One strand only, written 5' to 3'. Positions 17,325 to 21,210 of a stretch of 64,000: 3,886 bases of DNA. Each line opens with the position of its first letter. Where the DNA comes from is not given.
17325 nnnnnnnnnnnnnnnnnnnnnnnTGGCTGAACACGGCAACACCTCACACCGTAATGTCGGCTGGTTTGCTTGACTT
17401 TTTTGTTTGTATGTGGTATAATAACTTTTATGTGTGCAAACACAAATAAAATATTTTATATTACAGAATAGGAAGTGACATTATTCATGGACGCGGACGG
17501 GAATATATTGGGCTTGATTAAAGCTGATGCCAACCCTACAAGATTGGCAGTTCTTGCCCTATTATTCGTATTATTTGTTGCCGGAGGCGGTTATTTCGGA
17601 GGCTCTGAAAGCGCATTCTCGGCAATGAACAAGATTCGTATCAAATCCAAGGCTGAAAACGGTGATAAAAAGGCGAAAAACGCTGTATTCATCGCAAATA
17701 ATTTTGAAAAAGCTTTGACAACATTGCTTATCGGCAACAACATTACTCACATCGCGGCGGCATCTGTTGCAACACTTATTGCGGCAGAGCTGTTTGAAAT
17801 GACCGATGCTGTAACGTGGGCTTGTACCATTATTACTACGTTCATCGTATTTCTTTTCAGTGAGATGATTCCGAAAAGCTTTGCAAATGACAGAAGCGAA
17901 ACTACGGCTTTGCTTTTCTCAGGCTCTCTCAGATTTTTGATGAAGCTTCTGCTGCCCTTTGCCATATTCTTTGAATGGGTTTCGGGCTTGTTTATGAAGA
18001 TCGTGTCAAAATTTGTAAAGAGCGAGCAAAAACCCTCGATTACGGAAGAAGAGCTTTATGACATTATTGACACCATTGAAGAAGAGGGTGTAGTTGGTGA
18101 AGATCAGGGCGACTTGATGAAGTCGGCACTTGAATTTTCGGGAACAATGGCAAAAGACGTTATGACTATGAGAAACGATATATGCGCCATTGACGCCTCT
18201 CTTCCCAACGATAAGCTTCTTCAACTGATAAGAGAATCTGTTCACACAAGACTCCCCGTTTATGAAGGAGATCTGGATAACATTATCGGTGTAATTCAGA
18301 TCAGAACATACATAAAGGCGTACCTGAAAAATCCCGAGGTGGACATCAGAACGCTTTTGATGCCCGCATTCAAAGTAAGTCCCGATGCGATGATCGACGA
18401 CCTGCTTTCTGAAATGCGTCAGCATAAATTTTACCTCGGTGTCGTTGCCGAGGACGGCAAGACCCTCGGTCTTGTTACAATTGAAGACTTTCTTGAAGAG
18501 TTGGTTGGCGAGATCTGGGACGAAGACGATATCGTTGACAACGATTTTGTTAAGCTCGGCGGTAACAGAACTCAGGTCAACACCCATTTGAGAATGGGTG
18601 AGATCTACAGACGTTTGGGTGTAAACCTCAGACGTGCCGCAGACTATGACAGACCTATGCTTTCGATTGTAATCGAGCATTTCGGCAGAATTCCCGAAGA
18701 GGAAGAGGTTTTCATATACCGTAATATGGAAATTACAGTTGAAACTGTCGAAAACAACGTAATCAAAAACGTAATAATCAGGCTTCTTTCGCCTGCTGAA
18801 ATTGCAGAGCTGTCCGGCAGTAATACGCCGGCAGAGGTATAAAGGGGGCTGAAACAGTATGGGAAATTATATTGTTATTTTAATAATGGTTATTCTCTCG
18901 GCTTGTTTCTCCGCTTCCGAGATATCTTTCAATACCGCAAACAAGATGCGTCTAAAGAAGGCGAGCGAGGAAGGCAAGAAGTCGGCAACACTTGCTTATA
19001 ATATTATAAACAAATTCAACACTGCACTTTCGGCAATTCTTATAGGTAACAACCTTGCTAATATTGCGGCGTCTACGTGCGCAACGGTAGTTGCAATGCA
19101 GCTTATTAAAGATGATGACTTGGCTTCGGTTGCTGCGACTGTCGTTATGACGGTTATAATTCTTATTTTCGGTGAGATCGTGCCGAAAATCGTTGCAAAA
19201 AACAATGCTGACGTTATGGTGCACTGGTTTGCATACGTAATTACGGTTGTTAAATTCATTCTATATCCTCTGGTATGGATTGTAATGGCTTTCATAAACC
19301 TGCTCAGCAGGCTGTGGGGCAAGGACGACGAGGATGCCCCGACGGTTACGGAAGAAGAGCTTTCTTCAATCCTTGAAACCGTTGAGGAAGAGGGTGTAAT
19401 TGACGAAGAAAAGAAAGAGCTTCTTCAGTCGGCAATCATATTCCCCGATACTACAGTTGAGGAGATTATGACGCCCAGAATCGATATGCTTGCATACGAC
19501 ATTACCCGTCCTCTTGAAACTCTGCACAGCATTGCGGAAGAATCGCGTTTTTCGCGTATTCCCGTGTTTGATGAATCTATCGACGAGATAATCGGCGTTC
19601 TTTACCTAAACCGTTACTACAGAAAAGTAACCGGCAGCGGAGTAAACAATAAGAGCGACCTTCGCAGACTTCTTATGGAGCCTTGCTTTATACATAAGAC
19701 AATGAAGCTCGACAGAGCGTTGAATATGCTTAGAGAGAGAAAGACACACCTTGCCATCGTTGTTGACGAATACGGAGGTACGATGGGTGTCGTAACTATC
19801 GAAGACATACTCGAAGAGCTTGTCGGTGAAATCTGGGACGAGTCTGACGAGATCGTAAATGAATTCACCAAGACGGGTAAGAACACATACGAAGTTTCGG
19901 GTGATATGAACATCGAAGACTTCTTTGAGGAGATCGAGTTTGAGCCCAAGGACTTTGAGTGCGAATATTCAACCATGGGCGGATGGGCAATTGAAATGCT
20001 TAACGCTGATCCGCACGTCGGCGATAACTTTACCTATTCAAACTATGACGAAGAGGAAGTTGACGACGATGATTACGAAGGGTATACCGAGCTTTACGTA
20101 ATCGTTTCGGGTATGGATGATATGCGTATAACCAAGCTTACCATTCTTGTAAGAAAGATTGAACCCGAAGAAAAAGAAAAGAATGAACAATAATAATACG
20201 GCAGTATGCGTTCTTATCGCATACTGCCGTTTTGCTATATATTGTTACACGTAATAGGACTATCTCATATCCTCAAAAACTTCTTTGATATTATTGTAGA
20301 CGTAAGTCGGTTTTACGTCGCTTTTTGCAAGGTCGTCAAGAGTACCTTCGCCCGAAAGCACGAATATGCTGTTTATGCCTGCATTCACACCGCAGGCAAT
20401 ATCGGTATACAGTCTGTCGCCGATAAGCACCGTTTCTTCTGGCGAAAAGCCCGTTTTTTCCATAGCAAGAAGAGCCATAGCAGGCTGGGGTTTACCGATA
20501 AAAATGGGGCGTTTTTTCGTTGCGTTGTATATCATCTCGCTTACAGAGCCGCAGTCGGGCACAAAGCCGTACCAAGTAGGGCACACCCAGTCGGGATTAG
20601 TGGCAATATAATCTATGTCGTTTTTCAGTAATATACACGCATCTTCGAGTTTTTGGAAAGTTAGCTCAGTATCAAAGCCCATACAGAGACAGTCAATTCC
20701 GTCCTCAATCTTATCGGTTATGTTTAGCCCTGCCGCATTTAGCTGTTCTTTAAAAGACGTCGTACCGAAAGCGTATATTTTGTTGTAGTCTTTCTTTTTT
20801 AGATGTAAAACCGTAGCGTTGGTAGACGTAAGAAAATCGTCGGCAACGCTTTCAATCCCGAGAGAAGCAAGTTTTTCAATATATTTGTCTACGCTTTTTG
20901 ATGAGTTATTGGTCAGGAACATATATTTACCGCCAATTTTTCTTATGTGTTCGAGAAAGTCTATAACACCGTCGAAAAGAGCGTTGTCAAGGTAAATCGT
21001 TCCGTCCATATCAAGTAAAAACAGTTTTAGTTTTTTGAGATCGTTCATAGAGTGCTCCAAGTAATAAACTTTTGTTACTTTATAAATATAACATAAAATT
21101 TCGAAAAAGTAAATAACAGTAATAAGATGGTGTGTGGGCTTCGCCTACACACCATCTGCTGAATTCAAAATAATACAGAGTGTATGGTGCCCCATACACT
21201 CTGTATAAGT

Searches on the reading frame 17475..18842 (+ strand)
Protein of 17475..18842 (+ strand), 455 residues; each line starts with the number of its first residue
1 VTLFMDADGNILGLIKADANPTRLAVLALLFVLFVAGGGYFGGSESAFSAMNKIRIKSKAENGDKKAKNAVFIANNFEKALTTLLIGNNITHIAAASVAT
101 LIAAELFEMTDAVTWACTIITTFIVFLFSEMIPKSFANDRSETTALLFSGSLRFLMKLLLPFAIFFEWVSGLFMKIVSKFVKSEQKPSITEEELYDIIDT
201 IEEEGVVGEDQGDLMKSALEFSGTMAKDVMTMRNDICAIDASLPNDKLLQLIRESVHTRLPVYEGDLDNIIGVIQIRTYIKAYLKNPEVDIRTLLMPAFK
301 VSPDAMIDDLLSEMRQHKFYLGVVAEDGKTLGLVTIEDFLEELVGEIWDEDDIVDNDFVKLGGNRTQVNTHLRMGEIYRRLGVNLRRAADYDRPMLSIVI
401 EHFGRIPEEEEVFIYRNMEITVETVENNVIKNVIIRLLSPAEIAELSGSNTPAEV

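Call 68: search_protein_families(library=pfam, proteins=[window:17475-18842:+], max_evalue=0.001)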
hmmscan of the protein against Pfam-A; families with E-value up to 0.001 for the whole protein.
window:17475-18842:+ (455 aa): 3 families
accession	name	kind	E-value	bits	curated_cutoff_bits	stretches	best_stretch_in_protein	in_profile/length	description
PF01595.25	CNNM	-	2.4e-45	154.9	28.4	1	29-210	1-180/181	Cyclin M transmembrane N-terminal domain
PF00571.33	CBS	-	2.4e-12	47.4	24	1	297-344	8-56/57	CBS domain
PF03471.22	CorC_HlyC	-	7.5e-10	39.1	27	1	360-437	2-79/81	Transporter associated domain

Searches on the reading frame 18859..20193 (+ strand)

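Call 68: search_protein_families(library=pfam, proteins=[window:18859-20193:+], max_evalue=0.001)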
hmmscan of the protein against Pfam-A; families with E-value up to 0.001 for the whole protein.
window:18859-20193:+ (444 aa): 3 families
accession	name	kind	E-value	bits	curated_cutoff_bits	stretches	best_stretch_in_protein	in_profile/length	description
PF01595.25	CNNM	-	2.4e-51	174.4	28.4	1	5-184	1-180/181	Cyclin M transmembrane N-terminal domain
PF00571.33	CBS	-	2.8e-12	47.2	24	1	277-322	11-56/57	CBS domain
PF03471.22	CorC_HlyC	-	9.1e-11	42.1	27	1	338-429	2-77/81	Transporter associated domain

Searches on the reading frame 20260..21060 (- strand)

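Call 68: search_protein_families(library=pfam, proteins=[window:20260-21060:-], max_evalue=0.001)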
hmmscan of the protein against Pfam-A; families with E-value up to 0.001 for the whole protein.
window:20260-21060:- (266 aa): 4 families
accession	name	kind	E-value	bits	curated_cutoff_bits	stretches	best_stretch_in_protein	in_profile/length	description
PF13344.12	Hydrolase_6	-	4.3e-23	81.7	27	1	14-112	1-100/101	Haloacid dehalogenase-like hydrolase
PF13242.12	Hydrolase_like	-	2.2e-21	76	22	1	188-260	2-74/75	HAD-hyrolase-like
PF00702.32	Hydrolase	-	1.3e-12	48.9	26.4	1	12-228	2-191/191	haloacid dehalogenase-like hydrolase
PF13419.12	HAD_2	-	1.9e-11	44.9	23.8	1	184-234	129-178/178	Haloacid dehalogenase-like hydrolase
